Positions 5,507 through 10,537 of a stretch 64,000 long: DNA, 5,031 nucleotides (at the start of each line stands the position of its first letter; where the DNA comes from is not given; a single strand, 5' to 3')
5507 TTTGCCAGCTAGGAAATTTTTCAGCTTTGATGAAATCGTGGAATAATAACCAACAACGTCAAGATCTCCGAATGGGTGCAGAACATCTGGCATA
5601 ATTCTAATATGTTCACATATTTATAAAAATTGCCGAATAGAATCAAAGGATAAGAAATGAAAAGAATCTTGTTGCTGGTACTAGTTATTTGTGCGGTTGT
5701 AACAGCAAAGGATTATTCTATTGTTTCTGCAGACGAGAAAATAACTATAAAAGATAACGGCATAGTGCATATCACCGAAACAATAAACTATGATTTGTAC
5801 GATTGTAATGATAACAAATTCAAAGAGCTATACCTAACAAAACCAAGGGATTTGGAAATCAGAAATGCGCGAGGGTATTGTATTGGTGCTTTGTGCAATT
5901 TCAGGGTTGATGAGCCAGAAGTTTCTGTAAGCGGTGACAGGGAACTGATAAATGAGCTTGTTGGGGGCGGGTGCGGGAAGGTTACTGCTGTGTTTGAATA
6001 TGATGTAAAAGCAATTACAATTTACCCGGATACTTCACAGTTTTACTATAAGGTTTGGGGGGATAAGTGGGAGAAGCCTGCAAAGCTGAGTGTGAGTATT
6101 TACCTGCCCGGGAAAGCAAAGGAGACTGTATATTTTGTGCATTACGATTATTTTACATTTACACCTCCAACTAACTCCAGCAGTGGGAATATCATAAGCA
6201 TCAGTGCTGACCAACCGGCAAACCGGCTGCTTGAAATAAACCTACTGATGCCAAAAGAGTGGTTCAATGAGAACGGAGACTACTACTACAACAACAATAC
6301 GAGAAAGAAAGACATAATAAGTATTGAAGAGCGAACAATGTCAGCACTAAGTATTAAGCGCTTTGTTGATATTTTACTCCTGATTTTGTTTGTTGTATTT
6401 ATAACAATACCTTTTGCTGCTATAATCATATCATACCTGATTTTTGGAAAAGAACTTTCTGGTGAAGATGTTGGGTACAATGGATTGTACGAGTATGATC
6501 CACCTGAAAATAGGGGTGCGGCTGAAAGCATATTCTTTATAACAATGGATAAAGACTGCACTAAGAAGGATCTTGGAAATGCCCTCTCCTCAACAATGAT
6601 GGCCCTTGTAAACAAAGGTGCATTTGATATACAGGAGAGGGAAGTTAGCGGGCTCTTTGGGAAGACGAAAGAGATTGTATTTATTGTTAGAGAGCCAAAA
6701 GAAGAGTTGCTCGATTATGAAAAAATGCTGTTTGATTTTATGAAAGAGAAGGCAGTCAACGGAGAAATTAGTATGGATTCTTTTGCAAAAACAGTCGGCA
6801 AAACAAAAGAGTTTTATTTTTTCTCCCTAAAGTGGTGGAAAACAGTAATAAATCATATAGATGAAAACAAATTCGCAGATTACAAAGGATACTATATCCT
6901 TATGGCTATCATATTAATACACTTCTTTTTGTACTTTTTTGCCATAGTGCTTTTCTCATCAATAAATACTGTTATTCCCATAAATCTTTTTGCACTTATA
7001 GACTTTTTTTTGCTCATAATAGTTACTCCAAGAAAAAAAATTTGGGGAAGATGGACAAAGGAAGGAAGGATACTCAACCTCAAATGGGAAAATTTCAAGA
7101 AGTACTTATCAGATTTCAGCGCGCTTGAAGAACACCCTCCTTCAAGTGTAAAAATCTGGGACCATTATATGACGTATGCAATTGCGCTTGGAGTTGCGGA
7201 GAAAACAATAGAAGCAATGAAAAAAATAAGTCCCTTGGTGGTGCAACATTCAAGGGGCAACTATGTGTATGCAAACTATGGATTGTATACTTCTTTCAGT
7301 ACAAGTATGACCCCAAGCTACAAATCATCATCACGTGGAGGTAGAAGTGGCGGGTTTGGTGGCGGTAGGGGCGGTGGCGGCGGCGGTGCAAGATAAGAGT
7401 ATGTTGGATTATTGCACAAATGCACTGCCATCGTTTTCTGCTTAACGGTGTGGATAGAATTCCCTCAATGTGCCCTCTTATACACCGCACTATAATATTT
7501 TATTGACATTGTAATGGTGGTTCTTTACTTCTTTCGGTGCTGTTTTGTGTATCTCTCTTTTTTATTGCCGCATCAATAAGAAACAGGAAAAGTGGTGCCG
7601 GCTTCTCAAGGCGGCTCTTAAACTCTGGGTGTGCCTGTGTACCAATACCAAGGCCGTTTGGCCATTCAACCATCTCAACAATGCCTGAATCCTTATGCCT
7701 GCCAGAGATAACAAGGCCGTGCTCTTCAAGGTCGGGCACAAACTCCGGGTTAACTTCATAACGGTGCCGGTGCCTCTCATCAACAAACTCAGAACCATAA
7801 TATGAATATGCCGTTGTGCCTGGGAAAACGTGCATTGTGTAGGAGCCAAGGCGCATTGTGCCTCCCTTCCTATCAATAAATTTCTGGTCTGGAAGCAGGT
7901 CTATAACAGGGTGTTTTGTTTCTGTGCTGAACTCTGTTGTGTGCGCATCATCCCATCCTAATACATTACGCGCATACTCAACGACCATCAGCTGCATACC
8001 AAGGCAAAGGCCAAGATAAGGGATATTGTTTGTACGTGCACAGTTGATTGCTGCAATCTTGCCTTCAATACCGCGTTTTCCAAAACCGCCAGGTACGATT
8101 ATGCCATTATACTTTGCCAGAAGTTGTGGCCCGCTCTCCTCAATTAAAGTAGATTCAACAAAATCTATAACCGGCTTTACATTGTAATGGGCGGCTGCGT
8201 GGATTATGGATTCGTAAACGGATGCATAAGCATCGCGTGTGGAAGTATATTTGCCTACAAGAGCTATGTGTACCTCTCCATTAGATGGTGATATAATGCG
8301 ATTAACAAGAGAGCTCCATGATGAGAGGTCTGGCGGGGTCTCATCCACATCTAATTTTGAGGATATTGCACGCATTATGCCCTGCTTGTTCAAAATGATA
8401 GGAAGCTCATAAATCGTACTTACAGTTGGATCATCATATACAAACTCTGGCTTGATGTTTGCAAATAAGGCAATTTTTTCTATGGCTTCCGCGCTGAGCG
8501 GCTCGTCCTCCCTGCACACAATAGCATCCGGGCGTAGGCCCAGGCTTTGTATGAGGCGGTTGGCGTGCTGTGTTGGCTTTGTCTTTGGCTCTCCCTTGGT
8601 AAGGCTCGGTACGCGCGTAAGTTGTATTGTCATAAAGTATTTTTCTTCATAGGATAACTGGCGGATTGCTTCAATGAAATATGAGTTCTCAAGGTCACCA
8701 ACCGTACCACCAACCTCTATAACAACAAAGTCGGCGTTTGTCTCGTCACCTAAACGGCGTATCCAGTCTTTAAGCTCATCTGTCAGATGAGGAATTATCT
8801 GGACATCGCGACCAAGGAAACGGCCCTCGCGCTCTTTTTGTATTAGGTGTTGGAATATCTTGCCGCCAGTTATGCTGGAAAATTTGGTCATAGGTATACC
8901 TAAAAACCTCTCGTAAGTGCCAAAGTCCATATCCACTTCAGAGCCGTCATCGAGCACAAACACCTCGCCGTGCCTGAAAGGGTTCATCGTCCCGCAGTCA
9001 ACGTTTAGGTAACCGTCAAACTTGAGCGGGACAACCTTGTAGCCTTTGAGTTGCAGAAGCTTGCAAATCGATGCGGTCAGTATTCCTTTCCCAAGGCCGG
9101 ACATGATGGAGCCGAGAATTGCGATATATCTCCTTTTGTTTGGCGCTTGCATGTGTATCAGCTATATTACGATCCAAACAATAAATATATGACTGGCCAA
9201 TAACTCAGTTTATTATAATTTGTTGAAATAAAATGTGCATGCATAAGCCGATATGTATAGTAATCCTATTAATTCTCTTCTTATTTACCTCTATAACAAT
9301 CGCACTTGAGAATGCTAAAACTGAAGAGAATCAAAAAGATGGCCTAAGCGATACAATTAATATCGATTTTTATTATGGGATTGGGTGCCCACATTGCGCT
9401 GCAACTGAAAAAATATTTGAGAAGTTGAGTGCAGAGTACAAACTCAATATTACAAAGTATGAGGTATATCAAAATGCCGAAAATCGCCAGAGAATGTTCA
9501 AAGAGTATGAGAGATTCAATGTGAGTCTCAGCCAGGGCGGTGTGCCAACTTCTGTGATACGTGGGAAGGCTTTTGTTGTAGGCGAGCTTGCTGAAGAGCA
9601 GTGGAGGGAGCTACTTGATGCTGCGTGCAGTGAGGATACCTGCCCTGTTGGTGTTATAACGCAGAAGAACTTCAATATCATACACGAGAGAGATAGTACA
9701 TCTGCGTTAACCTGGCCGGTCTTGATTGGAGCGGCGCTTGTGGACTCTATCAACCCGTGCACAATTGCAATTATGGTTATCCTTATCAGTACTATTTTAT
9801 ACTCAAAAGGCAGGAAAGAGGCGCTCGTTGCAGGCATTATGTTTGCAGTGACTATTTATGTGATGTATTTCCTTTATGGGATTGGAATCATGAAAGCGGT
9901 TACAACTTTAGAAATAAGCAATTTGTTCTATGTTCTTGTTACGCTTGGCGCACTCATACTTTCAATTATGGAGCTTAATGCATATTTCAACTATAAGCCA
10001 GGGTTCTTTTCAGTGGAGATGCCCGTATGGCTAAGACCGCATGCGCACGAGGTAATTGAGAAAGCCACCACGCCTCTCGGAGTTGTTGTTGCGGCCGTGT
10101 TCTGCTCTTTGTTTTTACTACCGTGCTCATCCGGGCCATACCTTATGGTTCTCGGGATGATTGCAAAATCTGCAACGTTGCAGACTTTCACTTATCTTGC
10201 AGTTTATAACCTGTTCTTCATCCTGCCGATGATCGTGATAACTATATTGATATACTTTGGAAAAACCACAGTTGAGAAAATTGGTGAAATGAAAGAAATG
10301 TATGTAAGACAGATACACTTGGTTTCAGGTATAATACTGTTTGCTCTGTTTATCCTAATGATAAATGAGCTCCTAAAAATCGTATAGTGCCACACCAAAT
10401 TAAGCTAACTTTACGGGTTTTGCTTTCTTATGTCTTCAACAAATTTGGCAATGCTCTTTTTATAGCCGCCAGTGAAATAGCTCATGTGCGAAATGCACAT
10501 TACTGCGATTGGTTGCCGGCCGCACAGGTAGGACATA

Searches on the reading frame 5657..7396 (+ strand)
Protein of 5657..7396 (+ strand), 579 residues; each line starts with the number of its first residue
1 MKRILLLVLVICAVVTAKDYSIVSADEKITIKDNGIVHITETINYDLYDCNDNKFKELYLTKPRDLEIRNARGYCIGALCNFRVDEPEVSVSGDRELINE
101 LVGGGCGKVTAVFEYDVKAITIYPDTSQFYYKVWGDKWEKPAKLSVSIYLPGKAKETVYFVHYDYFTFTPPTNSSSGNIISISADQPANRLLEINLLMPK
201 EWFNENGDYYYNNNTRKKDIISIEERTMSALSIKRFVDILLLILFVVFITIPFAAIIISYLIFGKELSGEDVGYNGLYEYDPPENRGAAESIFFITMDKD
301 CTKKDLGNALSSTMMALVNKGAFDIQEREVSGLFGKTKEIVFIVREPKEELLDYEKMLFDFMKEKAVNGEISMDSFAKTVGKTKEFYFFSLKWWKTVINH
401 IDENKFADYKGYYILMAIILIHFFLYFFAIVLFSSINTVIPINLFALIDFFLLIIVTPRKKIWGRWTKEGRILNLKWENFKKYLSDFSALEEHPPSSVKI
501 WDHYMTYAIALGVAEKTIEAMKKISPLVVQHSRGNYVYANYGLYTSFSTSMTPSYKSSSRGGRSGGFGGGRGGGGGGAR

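Call 11: find_encoding_contigs(protein=window:5657-7396:+, flank=10000, max_places=1)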
Protein window:5657-7396:+ (579 aa): 3 contigs read that carry it; 1 place shown.
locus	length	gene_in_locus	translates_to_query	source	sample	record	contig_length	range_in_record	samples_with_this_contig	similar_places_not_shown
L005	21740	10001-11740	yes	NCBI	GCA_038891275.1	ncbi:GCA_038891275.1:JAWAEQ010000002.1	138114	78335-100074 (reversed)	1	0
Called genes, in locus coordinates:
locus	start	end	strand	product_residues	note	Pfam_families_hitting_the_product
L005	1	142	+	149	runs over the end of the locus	-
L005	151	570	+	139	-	PF04677:CwfJ_C_1 (weak), PF01230:HIT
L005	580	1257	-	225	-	PF00730:HhH-GPD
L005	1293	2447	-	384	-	PF01464:SLT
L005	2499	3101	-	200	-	-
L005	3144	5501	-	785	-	PF11974:bMG3 (faint), PF13620:CarboxypepD_reg (faint)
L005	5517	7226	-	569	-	PF07705:CARDB (weak)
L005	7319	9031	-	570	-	PF07648:Kazal_2 (weak)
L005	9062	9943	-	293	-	-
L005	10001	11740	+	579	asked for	PF09972:DUF2207, PF20990:DUF2207_C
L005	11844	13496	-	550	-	PF06418:CTP_synth_N, PF00117:GATase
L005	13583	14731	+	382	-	-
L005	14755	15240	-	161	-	PF03358:FMN_red (faint), PF12682:Flavodoxin_4 (faint), PF12724:Flavodoxin_5 (faint)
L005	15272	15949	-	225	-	PF04010:DUF357, PF00293:NUDIX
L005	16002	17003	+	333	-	PF00348:polyprenyl_synt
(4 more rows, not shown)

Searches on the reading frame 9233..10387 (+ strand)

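Call 69: search_protein_families(library=pfam, proteins=[window:9233-10387:+], max_evalue=10)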
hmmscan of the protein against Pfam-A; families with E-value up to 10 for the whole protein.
window:9233-10387:+ (384 aa): 6 families
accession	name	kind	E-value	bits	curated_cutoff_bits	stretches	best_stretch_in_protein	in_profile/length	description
PF13192.12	Thioredoxin_3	-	6.2e-05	23.4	24.8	1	48-128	6-75/76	Thioredoxin domain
PF01323.26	DSBA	-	0.00092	19.5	25.6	1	44-78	2-37/191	DSBA-like thioredoxin domain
PF11139.14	SfLAP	-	0.0023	17.9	35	1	164-376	1-207/213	Sap, sulfolipid-1-addressing protein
PF00462.30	Glutaredoxin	-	0.01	16.5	22.9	1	51-110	8-56/60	Glutaredoxin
PF13462.12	Thioredoxin_4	-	0.06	14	23.2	1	44-81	17-58/165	Thioredoxin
PF12679.13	ABC2_membrane_2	-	9.3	5.8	27.2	1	178-226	168-215/283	ABC-2 family transporter protein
